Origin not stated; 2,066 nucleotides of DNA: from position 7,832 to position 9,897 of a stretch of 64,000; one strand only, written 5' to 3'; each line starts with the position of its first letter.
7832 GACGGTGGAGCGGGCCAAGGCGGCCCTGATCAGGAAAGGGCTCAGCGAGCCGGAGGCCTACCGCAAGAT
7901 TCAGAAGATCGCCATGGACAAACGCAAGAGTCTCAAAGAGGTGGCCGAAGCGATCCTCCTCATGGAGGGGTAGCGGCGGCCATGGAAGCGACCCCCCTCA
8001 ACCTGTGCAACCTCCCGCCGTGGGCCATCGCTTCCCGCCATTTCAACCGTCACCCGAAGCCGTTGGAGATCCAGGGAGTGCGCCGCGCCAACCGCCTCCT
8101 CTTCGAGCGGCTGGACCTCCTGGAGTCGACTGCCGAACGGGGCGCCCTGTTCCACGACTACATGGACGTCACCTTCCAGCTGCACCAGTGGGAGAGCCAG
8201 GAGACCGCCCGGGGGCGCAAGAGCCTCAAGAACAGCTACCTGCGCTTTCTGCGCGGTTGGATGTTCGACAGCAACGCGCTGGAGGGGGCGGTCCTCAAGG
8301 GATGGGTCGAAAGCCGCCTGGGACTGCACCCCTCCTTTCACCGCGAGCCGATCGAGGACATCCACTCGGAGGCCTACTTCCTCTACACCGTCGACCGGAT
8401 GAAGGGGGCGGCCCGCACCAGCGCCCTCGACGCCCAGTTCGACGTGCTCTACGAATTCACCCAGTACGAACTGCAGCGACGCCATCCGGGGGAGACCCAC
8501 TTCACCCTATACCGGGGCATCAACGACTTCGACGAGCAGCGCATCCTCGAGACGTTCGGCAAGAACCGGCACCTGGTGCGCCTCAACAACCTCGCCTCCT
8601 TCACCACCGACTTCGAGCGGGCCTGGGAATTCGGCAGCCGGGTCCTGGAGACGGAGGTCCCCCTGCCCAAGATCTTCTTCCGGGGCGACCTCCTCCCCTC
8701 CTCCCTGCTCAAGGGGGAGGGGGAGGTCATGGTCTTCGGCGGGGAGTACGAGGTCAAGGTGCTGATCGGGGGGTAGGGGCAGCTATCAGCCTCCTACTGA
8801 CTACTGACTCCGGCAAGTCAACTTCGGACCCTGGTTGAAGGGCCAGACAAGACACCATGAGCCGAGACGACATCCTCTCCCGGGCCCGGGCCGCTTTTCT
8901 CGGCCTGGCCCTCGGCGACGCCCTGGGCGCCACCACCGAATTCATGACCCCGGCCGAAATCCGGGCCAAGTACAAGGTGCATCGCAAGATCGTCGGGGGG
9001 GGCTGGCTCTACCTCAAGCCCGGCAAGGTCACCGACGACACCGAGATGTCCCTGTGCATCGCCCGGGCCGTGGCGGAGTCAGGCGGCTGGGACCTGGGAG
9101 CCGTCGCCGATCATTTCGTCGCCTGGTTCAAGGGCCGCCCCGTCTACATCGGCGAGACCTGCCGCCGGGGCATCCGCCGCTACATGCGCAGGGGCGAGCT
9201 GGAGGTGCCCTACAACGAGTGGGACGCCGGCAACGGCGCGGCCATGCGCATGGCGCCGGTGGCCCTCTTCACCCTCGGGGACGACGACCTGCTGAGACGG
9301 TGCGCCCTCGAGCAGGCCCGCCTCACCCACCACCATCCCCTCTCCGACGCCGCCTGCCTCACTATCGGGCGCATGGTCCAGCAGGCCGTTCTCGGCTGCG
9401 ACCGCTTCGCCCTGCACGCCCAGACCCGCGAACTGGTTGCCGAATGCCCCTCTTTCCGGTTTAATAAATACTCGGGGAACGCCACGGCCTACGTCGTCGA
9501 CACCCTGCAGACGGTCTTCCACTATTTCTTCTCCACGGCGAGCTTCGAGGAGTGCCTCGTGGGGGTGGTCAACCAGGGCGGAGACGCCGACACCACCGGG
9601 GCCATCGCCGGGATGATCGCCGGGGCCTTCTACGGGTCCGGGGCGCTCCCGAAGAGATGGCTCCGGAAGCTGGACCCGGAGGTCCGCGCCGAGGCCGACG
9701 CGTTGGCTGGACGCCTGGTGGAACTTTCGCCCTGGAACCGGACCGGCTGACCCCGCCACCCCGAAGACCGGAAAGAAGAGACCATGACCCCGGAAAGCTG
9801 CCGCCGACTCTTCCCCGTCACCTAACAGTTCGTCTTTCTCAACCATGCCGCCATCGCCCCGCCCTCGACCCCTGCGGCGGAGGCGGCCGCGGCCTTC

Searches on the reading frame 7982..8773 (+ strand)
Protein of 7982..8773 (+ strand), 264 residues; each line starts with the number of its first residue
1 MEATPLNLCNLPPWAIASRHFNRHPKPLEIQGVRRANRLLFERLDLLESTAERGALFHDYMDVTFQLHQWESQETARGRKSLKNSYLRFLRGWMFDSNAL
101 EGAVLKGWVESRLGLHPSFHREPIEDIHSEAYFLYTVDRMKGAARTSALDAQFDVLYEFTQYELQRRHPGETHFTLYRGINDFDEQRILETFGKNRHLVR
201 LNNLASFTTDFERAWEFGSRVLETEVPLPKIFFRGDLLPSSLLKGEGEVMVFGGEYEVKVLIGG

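Call 21: find_encoding_contigs(protein=window:7982-8773:+, flank=10000, max_places=6)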
Protein window:7982-8773:+ (264 aa): 3 contigs read that carry it; 3 places shown.
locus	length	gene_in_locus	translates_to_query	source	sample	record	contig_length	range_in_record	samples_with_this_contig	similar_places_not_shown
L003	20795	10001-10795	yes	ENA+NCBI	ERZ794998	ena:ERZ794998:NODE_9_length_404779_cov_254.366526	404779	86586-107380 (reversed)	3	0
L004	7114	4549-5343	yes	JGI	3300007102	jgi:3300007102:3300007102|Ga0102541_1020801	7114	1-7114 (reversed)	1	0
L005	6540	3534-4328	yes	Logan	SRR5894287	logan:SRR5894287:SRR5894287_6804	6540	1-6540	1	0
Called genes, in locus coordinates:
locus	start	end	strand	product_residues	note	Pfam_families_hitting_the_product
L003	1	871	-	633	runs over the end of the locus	PF02518:HATPase_c (weak), PF13589:HATPase_c_3, PF00183:HSP90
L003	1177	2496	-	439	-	PF14522:Cytochrome_C7 (faint), PF14537:Cytochrom_c3_2 (faint), PF13447:Multi-haem_cyto, PF09851:SHOCT (weak)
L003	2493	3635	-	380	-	-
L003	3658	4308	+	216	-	-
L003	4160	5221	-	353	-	PF00581:Rhodanese, PF26341:AAA_SelU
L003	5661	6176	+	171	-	PF13505:OMP_b-brl (weak)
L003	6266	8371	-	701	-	PF08448:PAS_4 (weak), PF00989:PAS (weak), PF13188:PAS_8 (weak), PF13426:PAS_9 (weak), PF00989:PAS, PF08448:PAS_4, PF00512:HisKA, PF02518:HATPase_c, +1 more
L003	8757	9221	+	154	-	-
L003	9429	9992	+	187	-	PF00072:Response_reg, PF03861:ANTAR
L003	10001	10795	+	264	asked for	PF07357:DRAT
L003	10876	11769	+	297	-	PF03747:ADP_ribosyl_GH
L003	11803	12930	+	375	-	PF00266:Aminotran_5, PF22580:KYNU_C (weak)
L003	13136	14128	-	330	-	PF01244:Peptidase_M19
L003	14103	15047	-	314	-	PF03966:Trm112p, PF13489:Methyltransf_23 (weak), PF08241:Methyltransf_11 (weak), PF13649:Methyltransf_25 (faint), PF13847:Methyltransf_31 (faint)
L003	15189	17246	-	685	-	PF02310:B12-binding, PF04055:Radical_SAM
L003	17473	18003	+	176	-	PF01661:Macro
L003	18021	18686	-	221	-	PF11172:DUF2959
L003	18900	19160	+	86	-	-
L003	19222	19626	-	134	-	-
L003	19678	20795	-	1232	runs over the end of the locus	PF17170:DUF5128 (faint), PF01436:NHL (weak), PF00041:fn3 (faint), PF00515:TPR_1 (faint), PF07719:TPR_2 (faint), PF13414:TPR_11 (weak), PF13432:TPR_16 (weak), PF14559:TPR_19 (weak), +6 more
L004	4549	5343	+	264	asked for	PF07357:DRAT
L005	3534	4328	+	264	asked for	PF07357:DRAT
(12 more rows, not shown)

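Call 35: find_related_loci(query=L003:11803-12927:+, collection=genome_contigs, flank=3000)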
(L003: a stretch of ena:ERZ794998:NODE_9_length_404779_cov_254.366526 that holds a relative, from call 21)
Query L003:11803-12927:+ (375 aa) in genome_contigs; peptide patterns used: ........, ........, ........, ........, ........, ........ (x = any residue, [..] = any of these).
213 stretches matched a pattern; 157 encode a relative of the query (tblastn E <= 1e-3); the best 80 are kept; 80 distinct loci.
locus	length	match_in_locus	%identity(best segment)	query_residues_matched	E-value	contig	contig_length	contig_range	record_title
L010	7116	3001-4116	60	1-372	2e-140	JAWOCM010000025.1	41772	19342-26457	MAG: Desulfuromonadales bacterium isolate BLK5-1.bin.251 k191_1529871, whole genome shotgun sequence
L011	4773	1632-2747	49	1-372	4e-134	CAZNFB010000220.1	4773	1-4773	MAG TPA_asm: uncultured Desulfobacteraceae bacterium isolate SRP141559_co1_158 genome assembly, contig: NODE_11505_lengt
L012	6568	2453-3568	47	1-372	7e-126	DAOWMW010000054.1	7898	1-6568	MAG TPA_asm: Desulfobacteraceae bacterium isolate CSMAG_3012 CSMAG_3012_k141_301904_length_7898_cov_141.6001, whole geno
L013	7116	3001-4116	51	1-373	6e-122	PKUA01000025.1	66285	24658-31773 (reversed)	MAG: Desulfuromonas sp. isolate BM304 sc_209, whole genome shotgun sequence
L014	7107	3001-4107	44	7-374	2e-96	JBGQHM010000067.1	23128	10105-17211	MAG: Candidatus Binatia bacterium isolate OBJ2_061818_070_72 k141_811810_length_23128_cov_15.8875, whole genome shotgun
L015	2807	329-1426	43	7-370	1e-97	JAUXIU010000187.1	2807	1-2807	MAG: Deltaproteobacteria bacterium isolate CSMAG_3064 CSMAG_3064_k127_905694_length_2807_cov_70.0000, whole genome shotg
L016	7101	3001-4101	46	7-372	6e-92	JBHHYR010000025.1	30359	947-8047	MAG: Candidatus Binatia bacterium isolate Maj_2_bin.38 NODE_613_length_30359_cov_6.464262, whole genome shotgun sequence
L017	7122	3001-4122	47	4-375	3e-91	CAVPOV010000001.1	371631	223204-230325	MAG: uncultured delta proteobacterium isolate MFD09779.bin.2.257 genome assembly, contig: contig_17910, whole genome sho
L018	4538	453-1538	44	7-367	1e-90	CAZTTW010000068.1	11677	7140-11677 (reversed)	MAG TPA_asm: uncultured Myxococcales bacterium isolate binchicken_co50_413 genome assembly, contig: NODE_6735_length_116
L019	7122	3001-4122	43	1-370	3e-90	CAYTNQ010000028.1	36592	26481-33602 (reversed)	MAG TPA_asm: uncultured Anaerolineales bacterium isolate binchicken_co294_35 genome assembly, contig: NODE_1574_length_3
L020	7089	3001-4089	43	10-372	3e-89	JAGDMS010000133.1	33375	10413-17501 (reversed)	MAG: Deltaproteobacteria bacterium isolate CTSoil_040 scaffold_2617, whole genome shotgun sequence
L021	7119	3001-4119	41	1-372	4e-88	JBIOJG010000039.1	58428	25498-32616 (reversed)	MAG: Candidatus Binatia bacterium isolate GcC5-6 k141_2451452_length_58428_cov_71.9732, whole genome shotgun sequence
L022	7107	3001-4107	42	7-375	9e-88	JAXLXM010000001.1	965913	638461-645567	MAG: Candidatus Binatia bacterium isolate STL-DESB1 C1.37.fa-1, whole genome shotgun sequence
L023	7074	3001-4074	42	13-370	1e-86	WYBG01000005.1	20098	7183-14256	MAG: Deltaproteobacteria bacterium isolate PRO9 k127_4394, whole genome shotgun sequence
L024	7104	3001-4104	39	7-370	2e-85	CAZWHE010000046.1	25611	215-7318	MAG TPA_asm: uncultured Phycisphaerales bacterium isolate binchicken_co65_83 genome assembly, contig: NODE_7904_length_2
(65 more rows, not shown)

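Call 52: search_solved_structures(query=L003:10876-11766:+, show_alignments=2, max_evalue=1e-10)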
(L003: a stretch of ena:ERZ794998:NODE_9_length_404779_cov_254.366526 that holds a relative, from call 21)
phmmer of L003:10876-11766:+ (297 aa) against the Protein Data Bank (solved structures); distinct sequences matched with E-value up to 1e-10: 8.
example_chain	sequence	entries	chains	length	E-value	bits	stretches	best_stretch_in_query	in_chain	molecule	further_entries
2woc_A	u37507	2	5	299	5.8e-103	347.6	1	5-281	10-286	ADP-RIBOSYL-[DINITROGEN REDUCTASE] GLYCOHYDROLASE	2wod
2woe_A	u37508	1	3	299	2.6e-102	345.5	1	5-281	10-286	ADP-RIBOSYL-[DINITROGEN REDUCTASE] GLYCOHYDROLASE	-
3g9d_A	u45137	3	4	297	4.7e-100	338.1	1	4-289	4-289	Dinitrogenase reductase activating glucohydrolase | Dinitrogenase reductase activacting glicohydrolase | ADP-ribosyl-(Dinitrogen reductase) hydrolase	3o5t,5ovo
6dre_A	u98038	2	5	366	3.2e-38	135.1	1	5-278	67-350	ADP-ribosyl-(Dinitrogen reductase) hydrolase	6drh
2cwc_A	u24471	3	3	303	4.2e-33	118.3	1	9-290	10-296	ADP-ribosylglycohydrolase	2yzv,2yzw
1t5j_A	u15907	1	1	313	9.3e-23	84.3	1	12-273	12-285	Hypothetical protein MJ1187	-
8za7_A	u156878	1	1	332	1.3e-21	80.5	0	205-272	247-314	Lmo0067 protein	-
6g1p_A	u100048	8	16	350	4.6e-11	45.9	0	232-283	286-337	ADP-ribosylhydrolase like 2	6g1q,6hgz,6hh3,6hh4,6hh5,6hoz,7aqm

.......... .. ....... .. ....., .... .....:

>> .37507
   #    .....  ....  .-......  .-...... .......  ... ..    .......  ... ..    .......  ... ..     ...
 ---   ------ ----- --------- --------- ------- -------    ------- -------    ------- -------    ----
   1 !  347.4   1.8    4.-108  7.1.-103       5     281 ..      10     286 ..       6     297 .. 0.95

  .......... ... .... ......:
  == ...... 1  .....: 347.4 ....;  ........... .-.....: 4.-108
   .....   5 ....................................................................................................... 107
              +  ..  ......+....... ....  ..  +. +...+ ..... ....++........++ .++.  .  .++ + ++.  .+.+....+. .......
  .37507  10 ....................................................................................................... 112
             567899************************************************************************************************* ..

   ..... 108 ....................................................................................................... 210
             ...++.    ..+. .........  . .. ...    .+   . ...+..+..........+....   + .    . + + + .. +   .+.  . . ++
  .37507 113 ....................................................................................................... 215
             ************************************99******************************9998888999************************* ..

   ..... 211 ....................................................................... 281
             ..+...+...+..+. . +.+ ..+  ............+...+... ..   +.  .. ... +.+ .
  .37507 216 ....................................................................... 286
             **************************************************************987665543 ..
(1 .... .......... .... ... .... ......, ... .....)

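Call 66: search_protein_families(library=pfam, proteins=[L003:11803-12927:+], max_evalue=0.001)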
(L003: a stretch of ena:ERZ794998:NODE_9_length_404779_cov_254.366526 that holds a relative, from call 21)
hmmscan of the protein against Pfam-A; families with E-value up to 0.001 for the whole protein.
L003:11803-12927:+ (375 aa): 3 families
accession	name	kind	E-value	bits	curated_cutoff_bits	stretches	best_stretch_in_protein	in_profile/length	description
PF00266.25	Aminotran_5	-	1.2e-47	163.2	21.5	1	53-350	41-340/371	Aminotransferase class-V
PF22580.2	KYNU_C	-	2.3e-06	27.9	27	1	286-370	1-90/90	Kynureninase C-terminal domain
PF01041.23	DegT_DnrJ_EryC1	-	0.00057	19.6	19.8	1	71-191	38-154/360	DegT/DnrJ/EryC1/StrS aminotransferase family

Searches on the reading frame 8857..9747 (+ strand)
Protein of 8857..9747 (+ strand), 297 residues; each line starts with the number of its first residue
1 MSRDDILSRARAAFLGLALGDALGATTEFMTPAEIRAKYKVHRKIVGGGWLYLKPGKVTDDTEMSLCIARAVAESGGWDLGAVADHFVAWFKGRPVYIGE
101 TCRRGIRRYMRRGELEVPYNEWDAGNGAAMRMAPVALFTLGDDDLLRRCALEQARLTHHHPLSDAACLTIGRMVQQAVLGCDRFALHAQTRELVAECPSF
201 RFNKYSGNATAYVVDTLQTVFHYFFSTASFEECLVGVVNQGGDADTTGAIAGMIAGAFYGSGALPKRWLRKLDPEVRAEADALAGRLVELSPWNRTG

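Call 33: find_encoding_contigs(protein=window:8857-9747:+, flank=10000, max_places=6)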
Protein window:8857-9747:+ (297 aa): no gene with exactly this product is on record in the collection.

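Call 47: list_cluster_members(proteins=[window:8857-9747:+, window:24801-25412:-, window:23594-23830:+, window:12084-13028:-, window:53454-55133:+])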
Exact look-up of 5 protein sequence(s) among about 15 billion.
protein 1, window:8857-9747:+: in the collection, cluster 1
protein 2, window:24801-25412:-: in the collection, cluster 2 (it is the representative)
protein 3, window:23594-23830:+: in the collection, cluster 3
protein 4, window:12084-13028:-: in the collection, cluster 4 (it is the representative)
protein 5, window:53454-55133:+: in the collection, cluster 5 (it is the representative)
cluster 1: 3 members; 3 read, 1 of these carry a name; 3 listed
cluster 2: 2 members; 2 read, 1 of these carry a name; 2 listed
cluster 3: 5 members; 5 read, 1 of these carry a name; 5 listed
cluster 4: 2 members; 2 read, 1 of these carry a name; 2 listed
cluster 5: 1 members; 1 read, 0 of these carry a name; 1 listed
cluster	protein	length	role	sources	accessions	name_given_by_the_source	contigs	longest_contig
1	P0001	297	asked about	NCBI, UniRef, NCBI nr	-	-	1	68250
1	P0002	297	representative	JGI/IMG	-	-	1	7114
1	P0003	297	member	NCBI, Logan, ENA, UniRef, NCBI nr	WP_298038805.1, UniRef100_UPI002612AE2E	ADP-ribosyl-[dinitrogen reductase] hydrolase [uncultured Desulfuromonas sp.] | ADP-ribosyl-[dinitrogen reductase] hydrolase n=1 Tax=uncultured Desulfuromonas sp. ...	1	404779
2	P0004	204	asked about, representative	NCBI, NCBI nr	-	-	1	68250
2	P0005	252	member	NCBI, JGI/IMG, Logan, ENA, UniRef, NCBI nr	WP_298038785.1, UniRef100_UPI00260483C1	3',5'-cyclic-nucleotide phosphodiesterase [uncultured Desulfuromonas sp.] | 3',5'-cyclic-nucleotide phosphodiesterase n=2 Tax=Desulfuromonas TaxID=890 ...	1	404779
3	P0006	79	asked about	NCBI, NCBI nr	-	-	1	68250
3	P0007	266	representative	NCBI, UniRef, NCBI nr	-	-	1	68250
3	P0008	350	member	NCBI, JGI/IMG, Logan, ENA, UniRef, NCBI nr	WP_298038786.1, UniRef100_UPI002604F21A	sensor domain-containing diguanylate cyclase [uncultured Desulfuromonas sp.] | sensor domain-containing diguanylate cyclase n=2 Tax=Desulfuromonas TaxID=890 ...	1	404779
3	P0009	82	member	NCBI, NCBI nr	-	-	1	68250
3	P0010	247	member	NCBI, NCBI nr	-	-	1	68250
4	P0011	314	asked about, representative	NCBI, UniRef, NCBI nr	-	-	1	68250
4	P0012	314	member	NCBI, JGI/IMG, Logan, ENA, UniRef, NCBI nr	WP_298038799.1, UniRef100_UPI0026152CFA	Trm112 family protein [uncultured Desulfuromonas sp.] | Trm112 family protein n=1 Tax=uncultured Desulfuromonas sp. TaxID=181013 ...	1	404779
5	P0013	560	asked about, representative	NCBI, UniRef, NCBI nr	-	-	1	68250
